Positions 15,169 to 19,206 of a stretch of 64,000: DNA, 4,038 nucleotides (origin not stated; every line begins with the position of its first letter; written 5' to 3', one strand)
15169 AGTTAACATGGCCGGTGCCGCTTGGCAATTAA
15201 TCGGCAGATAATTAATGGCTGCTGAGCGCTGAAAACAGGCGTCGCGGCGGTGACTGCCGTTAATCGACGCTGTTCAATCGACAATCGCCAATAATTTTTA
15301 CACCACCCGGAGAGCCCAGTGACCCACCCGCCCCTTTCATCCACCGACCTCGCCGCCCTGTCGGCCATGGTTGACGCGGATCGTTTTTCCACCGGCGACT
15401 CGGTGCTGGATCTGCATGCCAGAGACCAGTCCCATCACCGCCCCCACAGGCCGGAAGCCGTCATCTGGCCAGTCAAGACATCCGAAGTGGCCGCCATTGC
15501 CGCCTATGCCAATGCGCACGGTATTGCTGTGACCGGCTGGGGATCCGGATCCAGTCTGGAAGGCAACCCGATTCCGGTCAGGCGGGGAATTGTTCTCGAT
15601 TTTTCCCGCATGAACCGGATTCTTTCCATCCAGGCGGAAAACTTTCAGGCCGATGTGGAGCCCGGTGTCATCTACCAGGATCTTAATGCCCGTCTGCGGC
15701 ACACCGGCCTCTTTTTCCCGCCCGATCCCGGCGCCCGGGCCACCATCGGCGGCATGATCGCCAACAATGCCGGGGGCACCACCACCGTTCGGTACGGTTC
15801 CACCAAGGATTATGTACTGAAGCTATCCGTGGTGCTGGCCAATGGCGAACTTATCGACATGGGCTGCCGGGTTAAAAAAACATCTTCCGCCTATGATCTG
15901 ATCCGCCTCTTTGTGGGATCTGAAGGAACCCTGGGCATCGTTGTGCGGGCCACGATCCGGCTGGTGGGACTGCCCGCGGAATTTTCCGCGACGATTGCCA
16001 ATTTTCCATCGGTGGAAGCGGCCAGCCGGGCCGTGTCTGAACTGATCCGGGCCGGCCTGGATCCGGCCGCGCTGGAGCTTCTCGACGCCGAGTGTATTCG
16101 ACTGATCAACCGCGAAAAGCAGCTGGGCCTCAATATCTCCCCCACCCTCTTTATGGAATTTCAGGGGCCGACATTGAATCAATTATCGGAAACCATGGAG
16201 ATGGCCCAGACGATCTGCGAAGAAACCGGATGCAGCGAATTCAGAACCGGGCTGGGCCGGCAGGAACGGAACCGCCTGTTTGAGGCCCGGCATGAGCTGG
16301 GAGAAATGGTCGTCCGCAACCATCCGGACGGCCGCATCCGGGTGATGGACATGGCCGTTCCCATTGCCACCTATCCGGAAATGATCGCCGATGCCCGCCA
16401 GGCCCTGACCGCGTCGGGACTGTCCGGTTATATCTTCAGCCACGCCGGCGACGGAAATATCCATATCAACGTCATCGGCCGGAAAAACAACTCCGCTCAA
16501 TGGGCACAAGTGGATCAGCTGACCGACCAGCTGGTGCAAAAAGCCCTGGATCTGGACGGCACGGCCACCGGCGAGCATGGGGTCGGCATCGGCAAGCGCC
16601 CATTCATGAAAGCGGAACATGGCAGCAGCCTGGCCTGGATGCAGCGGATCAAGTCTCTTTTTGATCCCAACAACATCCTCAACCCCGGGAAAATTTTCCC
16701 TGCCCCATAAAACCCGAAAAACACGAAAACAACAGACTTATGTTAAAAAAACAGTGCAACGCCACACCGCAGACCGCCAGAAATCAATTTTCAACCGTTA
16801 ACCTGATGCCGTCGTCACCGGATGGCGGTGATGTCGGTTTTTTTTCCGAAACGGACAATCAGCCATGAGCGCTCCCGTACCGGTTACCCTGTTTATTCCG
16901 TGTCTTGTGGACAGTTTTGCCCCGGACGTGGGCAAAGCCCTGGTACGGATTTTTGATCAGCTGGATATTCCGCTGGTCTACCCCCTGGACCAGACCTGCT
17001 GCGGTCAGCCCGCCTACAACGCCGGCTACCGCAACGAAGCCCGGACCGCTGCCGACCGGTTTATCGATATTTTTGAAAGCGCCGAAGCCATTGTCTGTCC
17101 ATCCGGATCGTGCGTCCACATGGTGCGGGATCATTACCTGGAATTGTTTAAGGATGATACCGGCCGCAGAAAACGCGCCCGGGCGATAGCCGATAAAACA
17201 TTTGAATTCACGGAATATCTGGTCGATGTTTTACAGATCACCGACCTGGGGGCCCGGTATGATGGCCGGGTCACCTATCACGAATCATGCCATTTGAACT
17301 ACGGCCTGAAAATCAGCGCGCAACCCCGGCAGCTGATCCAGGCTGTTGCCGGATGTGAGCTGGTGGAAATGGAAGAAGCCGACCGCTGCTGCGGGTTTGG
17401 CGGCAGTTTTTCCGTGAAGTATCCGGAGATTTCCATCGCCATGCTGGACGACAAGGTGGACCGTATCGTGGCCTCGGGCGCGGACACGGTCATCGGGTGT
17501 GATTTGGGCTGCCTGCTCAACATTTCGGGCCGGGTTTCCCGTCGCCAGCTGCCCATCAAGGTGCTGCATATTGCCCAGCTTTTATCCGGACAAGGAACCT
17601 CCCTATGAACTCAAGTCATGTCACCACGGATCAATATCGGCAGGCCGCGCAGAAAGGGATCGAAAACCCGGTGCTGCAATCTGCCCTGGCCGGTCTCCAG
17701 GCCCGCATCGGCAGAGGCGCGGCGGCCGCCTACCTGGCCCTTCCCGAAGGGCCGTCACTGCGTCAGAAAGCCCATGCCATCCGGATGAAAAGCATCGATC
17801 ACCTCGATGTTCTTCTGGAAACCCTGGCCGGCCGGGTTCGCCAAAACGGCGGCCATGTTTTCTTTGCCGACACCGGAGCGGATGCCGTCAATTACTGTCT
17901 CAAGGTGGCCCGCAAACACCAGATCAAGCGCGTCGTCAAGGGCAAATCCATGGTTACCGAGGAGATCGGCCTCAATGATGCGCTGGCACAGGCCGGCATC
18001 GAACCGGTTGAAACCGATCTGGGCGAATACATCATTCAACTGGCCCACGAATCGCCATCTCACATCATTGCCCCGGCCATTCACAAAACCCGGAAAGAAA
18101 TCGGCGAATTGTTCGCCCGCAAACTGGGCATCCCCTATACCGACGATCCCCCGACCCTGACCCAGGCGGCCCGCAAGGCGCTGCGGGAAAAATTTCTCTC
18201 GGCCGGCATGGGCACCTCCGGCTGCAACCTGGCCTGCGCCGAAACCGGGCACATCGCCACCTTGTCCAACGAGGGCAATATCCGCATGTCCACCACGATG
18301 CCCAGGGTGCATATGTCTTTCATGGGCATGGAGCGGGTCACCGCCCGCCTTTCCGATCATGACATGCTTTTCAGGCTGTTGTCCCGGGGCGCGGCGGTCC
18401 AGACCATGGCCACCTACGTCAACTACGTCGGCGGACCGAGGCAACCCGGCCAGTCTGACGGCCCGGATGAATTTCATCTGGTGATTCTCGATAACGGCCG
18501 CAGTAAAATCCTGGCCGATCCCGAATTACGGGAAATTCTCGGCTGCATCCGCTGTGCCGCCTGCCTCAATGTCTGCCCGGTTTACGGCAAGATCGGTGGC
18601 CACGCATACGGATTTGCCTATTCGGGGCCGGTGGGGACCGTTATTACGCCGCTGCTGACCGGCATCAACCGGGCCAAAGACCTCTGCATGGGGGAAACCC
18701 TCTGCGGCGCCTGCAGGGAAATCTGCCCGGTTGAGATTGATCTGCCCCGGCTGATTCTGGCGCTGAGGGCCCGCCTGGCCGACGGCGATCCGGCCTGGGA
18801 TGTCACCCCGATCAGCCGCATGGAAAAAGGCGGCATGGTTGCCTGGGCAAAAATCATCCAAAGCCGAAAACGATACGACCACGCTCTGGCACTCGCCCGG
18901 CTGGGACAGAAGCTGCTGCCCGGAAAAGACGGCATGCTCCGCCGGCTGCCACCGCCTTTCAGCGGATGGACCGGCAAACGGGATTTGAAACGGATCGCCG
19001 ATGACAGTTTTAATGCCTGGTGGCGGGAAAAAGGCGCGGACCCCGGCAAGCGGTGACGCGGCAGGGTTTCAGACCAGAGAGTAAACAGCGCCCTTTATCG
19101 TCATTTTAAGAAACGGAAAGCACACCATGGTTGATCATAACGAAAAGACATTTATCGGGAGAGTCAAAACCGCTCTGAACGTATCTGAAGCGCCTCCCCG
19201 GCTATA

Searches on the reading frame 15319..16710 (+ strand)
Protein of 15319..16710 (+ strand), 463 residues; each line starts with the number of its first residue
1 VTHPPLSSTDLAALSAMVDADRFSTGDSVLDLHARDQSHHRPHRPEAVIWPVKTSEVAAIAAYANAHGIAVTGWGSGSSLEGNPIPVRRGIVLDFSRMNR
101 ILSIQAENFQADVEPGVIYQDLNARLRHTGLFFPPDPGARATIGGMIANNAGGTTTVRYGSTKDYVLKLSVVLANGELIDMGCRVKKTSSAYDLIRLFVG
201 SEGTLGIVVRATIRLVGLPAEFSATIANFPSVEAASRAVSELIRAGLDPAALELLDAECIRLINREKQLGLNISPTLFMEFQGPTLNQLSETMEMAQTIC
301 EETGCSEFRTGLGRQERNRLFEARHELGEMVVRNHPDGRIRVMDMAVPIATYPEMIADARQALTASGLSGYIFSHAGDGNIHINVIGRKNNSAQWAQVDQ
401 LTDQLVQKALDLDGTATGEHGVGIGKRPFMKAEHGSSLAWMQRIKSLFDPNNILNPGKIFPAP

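Call 39: search_protein_families(library=pfam, proteins=[window:15319-16710:+], max_evalue=0.00001)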
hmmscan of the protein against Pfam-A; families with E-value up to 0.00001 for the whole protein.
window:15319-16710:+ (463 aa): 2 families
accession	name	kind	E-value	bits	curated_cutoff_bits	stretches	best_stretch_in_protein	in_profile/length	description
PF02913.24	FAD-oxidase_C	-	8e-56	189.9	21.2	1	220-459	3-248/248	FAD linked oxidases, C-terminal domain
PF01565.28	FAD_binding_4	-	7.4e-41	139.5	26.4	1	45-181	1-138/139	FAD binding domain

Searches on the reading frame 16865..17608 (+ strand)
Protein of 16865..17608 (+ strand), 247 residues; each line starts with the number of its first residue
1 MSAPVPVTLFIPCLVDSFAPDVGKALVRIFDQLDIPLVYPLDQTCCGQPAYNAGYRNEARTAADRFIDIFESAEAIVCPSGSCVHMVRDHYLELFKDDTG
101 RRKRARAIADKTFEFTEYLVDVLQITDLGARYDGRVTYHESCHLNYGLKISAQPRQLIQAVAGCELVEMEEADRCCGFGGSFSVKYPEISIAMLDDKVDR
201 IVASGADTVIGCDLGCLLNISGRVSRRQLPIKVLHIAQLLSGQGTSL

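Call 39: search_protein_families(library=pfam, proteins=[window:16865-17608:+], max_evalue=0.00001)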
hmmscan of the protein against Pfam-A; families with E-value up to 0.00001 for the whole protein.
window:16865-17608:+ (247 aa): 1 family
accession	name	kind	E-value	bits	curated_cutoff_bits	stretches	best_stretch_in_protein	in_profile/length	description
PF02754.22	CCG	-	1.8e-32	111.7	20.6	2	7-87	1-84/85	Cysteine-rich domain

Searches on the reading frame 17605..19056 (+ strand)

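Call 39: search_protein_families(library=pfam, proteins=[window:17605-19056:+], max_evalue=0.00001)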
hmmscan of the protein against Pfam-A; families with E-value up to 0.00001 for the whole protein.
window:17605-19056:+ (483 aa): 2 families
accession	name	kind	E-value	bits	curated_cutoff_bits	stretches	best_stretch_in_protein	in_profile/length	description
PF02589.21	LUD_dom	-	5.2e-38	131.1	22.6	1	72-295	2-189/189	LUD domain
PF13183.11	Fer4_8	-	4e-11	43.7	27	1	312-378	3-68/68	4Fe-4S dicluster domain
